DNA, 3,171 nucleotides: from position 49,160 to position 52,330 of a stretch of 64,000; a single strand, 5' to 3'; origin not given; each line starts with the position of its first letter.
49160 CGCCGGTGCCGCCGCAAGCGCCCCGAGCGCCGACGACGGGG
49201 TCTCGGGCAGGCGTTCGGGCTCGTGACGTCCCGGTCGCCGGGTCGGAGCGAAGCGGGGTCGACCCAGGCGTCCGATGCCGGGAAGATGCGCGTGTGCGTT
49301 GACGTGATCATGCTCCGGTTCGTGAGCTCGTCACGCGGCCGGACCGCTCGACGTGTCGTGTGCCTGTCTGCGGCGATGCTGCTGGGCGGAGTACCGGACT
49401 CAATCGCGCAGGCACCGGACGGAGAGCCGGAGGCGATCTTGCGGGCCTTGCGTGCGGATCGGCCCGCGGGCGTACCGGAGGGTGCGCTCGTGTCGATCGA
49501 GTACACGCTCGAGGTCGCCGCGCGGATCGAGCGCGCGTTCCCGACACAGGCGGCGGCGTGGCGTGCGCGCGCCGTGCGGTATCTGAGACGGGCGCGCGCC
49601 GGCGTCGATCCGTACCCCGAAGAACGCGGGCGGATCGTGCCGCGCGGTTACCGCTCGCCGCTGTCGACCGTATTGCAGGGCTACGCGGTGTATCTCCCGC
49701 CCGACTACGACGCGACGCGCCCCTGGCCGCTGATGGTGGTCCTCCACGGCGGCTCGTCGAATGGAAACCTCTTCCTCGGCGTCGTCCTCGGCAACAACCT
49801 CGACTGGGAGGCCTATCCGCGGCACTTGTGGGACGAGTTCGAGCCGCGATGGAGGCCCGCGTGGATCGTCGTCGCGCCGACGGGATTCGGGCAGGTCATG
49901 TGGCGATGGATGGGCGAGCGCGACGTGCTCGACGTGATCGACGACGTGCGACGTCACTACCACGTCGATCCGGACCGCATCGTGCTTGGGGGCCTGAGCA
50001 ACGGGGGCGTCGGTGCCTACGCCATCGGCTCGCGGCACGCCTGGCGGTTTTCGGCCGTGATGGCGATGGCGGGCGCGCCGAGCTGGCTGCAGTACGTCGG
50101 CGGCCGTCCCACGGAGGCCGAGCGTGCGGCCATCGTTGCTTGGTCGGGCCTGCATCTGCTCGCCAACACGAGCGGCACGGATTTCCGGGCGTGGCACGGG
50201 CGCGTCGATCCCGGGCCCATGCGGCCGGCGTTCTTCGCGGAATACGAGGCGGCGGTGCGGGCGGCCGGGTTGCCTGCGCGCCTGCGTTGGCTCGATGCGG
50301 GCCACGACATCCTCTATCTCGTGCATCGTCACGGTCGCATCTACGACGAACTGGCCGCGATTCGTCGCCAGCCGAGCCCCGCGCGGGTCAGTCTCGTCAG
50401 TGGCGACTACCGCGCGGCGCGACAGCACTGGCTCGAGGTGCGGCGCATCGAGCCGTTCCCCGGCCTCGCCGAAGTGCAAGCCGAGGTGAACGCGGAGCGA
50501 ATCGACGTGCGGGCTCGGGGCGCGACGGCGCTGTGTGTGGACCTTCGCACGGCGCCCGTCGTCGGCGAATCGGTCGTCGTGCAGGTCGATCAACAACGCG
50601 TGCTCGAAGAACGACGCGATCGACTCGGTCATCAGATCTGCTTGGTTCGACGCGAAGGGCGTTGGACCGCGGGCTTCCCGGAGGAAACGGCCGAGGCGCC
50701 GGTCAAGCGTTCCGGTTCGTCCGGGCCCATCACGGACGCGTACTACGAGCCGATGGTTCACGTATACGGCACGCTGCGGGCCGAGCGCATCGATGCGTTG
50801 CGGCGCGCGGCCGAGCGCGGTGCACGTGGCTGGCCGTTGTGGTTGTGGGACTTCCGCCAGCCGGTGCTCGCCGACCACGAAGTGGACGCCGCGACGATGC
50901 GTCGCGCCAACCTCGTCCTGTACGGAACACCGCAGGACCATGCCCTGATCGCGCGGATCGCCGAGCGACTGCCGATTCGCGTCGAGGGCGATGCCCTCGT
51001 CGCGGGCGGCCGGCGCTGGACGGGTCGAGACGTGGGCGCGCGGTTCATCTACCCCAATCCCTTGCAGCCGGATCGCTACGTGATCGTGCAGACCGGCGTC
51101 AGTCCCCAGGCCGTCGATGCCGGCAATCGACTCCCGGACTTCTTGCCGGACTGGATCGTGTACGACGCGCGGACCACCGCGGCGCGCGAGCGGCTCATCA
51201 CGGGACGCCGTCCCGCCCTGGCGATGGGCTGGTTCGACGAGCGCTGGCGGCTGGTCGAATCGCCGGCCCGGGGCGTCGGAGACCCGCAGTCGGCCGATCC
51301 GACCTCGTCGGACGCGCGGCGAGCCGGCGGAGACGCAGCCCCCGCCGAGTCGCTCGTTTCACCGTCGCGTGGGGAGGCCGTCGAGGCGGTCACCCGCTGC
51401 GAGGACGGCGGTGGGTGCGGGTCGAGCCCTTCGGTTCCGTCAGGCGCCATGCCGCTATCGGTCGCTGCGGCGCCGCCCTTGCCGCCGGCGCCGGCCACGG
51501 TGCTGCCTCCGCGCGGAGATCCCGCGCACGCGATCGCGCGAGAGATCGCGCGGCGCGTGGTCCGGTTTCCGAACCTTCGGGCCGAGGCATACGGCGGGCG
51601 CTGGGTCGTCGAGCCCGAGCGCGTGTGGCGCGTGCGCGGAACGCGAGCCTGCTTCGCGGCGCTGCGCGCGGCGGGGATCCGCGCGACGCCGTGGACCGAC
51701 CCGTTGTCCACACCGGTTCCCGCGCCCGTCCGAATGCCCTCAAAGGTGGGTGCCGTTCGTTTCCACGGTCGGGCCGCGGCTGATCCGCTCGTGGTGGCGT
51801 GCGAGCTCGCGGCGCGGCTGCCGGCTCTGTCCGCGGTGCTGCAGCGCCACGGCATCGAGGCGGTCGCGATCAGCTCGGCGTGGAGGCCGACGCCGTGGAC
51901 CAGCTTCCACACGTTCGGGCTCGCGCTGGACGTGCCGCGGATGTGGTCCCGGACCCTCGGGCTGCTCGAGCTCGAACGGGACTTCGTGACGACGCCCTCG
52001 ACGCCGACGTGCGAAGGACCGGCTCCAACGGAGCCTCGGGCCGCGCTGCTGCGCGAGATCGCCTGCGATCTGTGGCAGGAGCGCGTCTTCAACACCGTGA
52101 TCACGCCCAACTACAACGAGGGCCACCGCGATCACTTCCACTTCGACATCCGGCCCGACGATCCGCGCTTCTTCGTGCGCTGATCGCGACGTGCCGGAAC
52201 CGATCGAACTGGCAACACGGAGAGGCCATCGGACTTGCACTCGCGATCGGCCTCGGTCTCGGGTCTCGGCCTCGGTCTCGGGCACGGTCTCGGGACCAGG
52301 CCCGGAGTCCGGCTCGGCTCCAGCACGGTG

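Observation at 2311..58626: A dispersed family of intergenic (GAGNCC)n hexamer arrays fills a large share of the intergenic gaps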

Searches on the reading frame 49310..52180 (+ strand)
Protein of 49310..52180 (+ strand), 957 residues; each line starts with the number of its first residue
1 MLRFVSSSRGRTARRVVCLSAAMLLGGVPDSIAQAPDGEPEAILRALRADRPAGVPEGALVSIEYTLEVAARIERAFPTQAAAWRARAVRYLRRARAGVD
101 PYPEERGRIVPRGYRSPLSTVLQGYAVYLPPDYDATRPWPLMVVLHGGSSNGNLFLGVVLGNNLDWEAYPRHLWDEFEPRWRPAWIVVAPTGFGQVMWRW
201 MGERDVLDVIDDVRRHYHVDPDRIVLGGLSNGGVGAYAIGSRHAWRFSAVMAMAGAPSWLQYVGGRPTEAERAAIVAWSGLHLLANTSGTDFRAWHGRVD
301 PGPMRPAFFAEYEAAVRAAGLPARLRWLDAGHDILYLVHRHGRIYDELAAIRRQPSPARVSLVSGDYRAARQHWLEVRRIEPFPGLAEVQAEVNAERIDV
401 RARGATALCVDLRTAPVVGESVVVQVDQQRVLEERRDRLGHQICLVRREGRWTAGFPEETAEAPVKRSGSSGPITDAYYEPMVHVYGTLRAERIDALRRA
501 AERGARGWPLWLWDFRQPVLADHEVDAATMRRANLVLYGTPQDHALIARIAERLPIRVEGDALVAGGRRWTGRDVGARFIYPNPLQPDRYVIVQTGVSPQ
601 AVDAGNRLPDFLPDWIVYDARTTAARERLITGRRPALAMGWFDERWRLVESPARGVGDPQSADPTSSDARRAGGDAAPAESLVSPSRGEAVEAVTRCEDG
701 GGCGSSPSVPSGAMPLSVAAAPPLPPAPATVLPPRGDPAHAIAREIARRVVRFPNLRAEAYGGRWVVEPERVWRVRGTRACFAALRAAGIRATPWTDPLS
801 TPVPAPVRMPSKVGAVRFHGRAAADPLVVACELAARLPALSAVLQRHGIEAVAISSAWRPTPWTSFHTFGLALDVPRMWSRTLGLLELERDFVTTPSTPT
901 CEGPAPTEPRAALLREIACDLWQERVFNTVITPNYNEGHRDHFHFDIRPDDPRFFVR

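Call 30: find_homologous_proteins(query=window:49310-52180:+, max_evalue=1e-20)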
Query window:49310-52180:+ (957 aa): 377 proteins with E <= 1e-20 among 8000 candidates; the best 120 are listed.
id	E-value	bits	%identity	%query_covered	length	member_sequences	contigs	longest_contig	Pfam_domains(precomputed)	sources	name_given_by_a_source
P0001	0.0e+0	2142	100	98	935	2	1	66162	PF00326.28,PF06904.18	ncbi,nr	ncbi:MAG: extensin family protein [Myxococcota bacterium]|nr:extensin family protein [Myxococcota ba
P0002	0.0e+0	1056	53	99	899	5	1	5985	PF06904.18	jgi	jgi:enterochelin esterase-like enzyme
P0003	0.0e+0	1052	55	96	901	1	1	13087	PF06904.18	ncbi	ncbi:MAG: extensin family protein [Myxococcota bacterium]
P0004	0.0e+0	1029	53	97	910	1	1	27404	PF00756.27,PF06904.18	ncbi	-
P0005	0.0e+0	1026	53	96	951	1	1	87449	PF06904.18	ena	-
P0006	0.0e+0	1025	53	99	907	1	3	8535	PF06904.18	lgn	-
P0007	0.0e+0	1020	54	96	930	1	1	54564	PF06904.18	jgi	jgi:enterochelin esterase-like enzyme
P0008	0.0e+0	1019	53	97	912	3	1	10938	-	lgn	-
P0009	0.0e+0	1018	53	96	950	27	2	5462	PF00756.27,PF06904.18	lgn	-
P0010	0.0e+0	1013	54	96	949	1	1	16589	PF06904.18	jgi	jgi:hypothetical protein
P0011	1.6e-298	1011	52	96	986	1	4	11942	PF06904.18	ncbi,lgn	-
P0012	7.2e-298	1009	51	97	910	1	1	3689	PF06904.18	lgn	-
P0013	9.8e-298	1009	53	95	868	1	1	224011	PF00326.28,PF06904.18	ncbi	-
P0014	1.0e-297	1009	58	66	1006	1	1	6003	PF00756.27,PF00326.28,PF06904.18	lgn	-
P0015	1.4e-296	1005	54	95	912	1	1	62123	PF06904.18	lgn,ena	-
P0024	7.8e-295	999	57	65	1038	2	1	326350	PF00756.27,PF00326.28,PF06904.18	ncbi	ncbi:MAG: extensin family protein [Sandaracinus sp.]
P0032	7.7e-294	996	51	96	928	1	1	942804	PF00756.27,PF06904.18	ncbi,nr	ncbi:MAG: extensin family protein [Sandaracinaceae bacterium]|nr:extensin family protein [Sandaracin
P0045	2.2e-290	984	51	95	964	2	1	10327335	PF00756.27,PF06904.18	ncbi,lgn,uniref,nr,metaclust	ncbi:extensin family protein [Sandaracinus amylolyticus]|uniref:Extensin-like C-terminal domain-cont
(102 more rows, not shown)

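Call 31: find_encoding_contigs(protein=P0045, flank=10000, max_places=2)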
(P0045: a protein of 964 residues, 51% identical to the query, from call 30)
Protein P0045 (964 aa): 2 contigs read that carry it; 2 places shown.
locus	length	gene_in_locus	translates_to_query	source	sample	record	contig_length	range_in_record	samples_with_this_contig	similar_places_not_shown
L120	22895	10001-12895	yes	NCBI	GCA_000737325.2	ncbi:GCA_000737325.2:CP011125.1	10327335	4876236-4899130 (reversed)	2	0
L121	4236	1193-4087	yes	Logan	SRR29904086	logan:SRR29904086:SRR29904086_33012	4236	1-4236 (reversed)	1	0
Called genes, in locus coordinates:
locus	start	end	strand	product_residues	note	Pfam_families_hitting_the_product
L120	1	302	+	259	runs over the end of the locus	PF02405:MlaE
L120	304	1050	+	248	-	PF00005:ABC_tran, PF13304:AAA_21 (weak)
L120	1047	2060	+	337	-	PF02470:MlaD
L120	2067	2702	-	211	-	PF00149:Metallophos, PF12850:Metallophos_2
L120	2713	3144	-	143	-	-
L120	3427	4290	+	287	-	-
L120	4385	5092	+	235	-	PF00215:OMPdecase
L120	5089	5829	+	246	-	PF08032:SpoU_sub_bind, PF00588:SpoU_methylase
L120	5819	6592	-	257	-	PF00205:TPP_enzyme_M (faint), PF02146:SIR2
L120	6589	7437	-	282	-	PF12146:Hydrolase_4, PF00561:Abhydrolase_1 (weak), PF12697:Abhydrolase_6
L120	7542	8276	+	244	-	PF00994:MoCF_biosynth, PF24102:FLAD1_M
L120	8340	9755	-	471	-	PF13727:CoA_binding_3, PF02397:Bac_transf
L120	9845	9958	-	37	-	-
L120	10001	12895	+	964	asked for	PF00756:Esterase (faint), PF06904:Extensin-like_C (weak)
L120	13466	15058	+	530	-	PF03734:YkuD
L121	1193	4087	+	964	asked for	PF00756:Esterase (faint), PF06904:Extensin-like_C (weak)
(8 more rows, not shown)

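Call 32: find_encoding_contigs(protein=P0003, flank=10000, max_places=2)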
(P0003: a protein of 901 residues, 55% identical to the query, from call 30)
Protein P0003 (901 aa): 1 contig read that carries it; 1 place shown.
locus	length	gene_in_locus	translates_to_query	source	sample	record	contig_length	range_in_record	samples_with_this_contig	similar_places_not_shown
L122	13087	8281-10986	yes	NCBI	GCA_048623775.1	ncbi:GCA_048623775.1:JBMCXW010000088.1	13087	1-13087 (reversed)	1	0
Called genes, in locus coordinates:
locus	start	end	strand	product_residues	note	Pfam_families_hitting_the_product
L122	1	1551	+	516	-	PF03772:Competence, PF00753:Lactamase_B, PF12706:Lactamase_B_2 (weak)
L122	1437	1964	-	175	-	-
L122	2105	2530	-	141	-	PF03653:UPF0093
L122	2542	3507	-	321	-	PF01073:3Beta_HSD, PF01370:Epimerase, PF04321:RmlD_sub_bind, PF05368:NmrA, PF07993:NAD_binding_4 (weak), PF13460:NAD_binding_10, PF16363:GDP_Man_Dehyd, PF07993:NAD_binding_4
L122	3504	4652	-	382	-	-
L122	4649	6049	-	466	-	PF00206:Lyase_1, PF10415:FumaraseC_C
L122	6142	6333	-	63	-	-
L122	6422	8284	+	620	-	PF01432:Peptidase_M3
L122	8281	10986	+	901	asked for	PF06904:Extensin-like_C (weak)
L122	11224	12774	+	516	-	PF03734:YkuD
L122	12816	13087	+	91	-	?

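Call 35: find_encoding_contigs(protein=P0001, flank=10000, max_places=6)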
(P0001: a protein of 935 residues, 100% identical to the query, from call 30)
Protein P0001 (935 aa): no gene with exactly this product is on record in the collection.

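Call 36: list_cluster_members(proteins=[P0001])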
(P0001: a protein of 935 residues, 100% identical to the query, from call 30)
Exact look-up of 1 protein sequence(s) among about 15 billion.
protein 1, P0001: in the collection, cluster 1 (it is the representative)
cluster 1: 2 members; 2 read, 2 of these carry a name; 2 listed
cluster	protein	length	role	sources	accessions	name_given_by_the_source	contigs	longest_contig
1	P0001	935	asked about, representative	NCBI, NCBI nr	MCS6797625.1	MAG: extensin family protein [Myxococcota bacterium] | extensin family protein [Myxococcota bacterium]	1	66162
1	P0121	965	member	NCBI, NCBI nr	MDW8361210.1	MAG: extensin family protein [Myxococcales bacterium] | extensin family protein [Myxococcales bacterium]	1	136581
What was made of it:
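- On Simple sequence repeat / microsatellite (unit 1-6 nt, tandem): A second MAG carrying an identical protein could not be fetched (calls 35, 36).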

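Call 46: find_encoding_contigs(protein=P0121, flank=10000, max_places=2)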
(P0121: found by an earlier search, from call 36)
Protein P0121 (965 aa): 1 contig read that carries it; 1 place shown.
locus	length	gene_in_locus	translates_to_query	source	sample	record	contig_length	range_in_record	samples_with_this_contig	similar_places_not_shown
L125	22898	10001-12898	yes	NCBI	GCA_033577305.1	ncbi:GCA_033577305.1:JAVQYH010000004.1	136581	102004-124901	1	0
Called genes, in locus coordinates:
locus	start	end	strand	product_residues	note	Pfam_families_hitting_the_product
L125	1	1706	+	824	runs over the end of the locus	-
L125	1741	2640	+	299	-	PF00459:Inositol_P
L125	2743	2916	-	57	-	-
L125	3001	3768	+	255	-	PF00142:Fer4_NifH (weak), PF01656:CbiA, PF02374:ArsA_ATPase (faint), PF06564:CBP_BcsQ, PF09140:MipZ (weak), PF10609:ParA, PF13614:AAA_31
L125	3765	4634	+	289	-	PF02195:ParB_N, PF17762:HTH_ParB, PF23552:ParB_C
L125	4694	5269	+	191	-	PF01871:AMMECR1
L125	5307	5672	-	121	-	PF01245:Ribosomal_L19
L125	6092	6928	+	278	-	PF02673:BacA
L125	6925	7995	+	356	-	PF00483:NTP_transferase, PF12804:NTP_transf_3 (weak), PF22640:ManC_GMP_beta-helix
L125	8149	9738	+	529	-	PF00089:Trypsin, PF10459:Peptidase_S46 (faint), PF13365:Trypsin_2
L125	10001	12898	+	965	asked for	PF00326:Peptidase_S9 (weak), PF06904:Extensin-like_C (weak)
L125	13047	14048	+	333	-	PF10370:Rv2993c-like_N, PF01557:FAA_hydrolase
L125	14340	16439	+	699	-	PF01839:FG-GAP (faint), PF21348:RGL11_C (faint), PF13517:FG-GAP_3 (weak)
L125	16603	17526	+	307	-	PF13646:HEAT_2, PF02985:HEAT (faint)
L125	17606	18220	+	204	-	-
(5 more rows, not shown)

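Call 71: find_encoding_contigs(protein=P0013, flank=10000, max_places=1)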
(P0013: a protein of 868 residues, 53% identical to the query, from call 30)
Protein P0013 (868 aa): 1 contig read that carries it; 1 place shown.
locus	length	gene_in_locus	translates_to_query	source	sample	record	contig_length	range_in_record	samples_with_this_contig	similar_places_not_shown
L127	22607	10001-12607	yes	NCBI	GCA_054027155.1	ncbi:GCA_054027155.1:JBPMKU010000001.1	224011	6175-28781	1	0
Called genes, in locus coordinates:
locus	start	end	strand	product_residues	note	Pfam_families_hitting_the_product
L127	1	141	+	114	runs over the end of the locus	PF00903:Glyoxalase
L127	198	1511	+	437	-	-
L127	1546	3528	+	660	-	PF13401:AAA_22 (faint), PF10923:BrxC_BrxD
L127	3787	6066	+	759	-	PF03772:Competence, PF00753:Lactamase_B, PF12706:Lactamase_B_2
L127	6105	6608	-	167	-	-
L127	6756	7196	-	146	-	PF03653:UPF0093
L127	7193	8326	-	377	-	-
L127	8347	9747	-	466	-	PF00206:Lyase_1, PF10415:FumaraseC_C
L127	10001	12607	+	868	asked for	PF00326:Peptidase_S9 (faint), PF06904:Extensin-like_C (weak)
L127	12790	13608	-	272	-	-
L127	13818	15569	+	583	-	PF03734:YkuD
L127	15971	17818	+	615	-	PF00122:E1-E2_ATPase (weak), PF00702:Hydrolase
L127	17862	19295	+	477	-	PF00206:Lyase_1, PF14698:ASL_C2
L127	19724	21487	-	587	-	PF00009:GTP_EFTU, PF00350:Dynamin_N, PF01926:MMR_HSR1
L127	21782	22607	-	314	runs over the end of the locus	PF01435:Peptidase_M48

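Call 72: find_encoding_contigs(protein=P0024, flank=10000, max_places=1)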
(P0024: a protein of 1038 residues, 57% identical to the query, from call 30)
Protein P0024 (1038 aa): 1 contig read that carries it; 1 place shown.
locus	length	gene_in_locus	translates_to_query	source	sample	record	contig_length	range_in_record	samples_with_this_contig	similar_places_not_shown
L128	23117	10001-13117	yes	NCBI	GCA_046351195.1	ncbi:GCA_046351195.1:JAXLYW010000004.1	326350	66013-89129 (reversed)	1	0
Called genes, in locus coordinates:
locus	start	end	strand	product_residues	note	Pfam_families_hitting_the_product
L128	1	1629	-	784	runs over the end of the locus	PF02861:Clp_N, PF00004:AAA, PF17871:AAA_lid_9, PF00158:Sigma54_activat (weak), PF07724:AAA_2, PF07728:AAA_5, PF00004:AAA, PF10431:ClpB_D2-small, +9 more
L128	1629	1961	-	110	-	PF02617:ClpS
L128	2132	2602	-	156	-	-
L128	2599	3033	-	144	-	-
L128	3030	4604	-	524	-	PF00590:TP_methylase, PF02602:HEM4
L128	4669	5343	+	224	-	PF02643:DUF192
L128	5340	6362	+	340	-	PF00160:Pro_isomerase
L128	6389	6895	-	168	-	-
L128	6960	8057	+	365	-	PF00534:Glycos_transf_1, PF13692:Glyco_trans_1_4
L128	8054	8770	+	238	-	PF01209:Ubie_methyltran, PF13489:Methyltransf_23, PF07021:MetW, PF13847:Methyltransf_31, PF08241:Methyltransf_11, PF08242:Methyltransf_12, PF13649:Methyltransf_25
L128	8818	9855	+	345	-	PF13428:TPR_14 (faint), PF13414:TPR_11 (faint)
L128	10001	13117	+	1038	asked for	PF00756:Esterase (faint), PF00326:Peptidase_S9 (weak), PF06904:Extensin-like_C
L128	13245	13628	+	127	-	-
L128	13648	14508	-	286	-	PF02195:ParB_N, PF17762:HTH_ParB, PF23552:ParB_C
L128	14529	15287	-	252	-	PF00142:Fer4_NifH (faint), PF01656:CbiA, PF02374:ArsA_ATPase (faint), PF06564:CBP_BcsQ, PF09140:MipZ (weak), PF10609:ParA, PF13614:AAA_31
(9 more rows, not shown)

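Call 73: find_encoding_contigs(protein=P0032, flank=10000, max_places=1)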
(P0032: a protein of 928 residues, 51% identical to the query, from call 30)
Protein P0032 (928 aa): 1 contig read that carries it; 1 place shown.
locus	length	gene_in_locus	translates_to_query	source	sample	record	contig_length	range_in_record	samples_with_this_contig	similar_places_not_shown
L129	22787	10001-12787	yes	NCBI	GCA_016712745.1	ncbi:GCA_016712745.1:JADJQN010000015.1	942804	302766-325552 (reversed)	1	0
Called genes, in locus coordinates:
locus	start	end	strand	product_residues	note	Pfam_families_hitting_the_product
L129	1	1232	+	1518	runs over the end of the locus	-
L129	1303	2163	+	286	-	-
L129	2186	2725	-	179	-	-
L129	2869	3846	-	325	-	PF01073:3Beta_HSD, PF01370:Epimerase, PF02719:Polysacc_synt_2 (weak), PF04321:RmlD_sub_bind, PF05368:NmrA, PF13460:NAD_binding_10, PF16363:GDP_Man_Dehyd, PF07993:NAD_binding_4, +1 more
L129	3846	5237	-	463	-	PF00206:Lyase_1, PF10415:FumaraseC_C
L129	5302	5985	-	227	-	PF11617:Cu-binding_MopE (weak)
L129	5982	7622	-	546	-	PF06119:NIDO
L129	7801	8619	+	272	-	-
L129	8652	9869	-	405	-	PF00909:Ammonium_transp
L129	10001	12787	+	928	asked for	PF00756:Esterase (weak), PF06904:Extensin-like_C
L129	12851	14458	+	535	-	PF03734:YkuD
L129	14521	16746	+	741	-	PF00122:E1-E2_ATPase (weak), PF00702:Hydrolase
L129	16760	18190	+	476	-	PF00206:Lyase_1, PF14698:ASL_C2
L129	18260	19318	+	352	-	PF00108:Thiolase_N (weak), PF08545:ACP_syn_III, PF08541:ACP_syn_III_C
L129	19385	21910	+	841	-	PF00672:HAMP, PF08447:PAS_3, PF13426:PAS_9 (weak), PF13185:GAF_2, PF01590:GAF (weak), PF00512:HisKA, PF02518:HATPase_c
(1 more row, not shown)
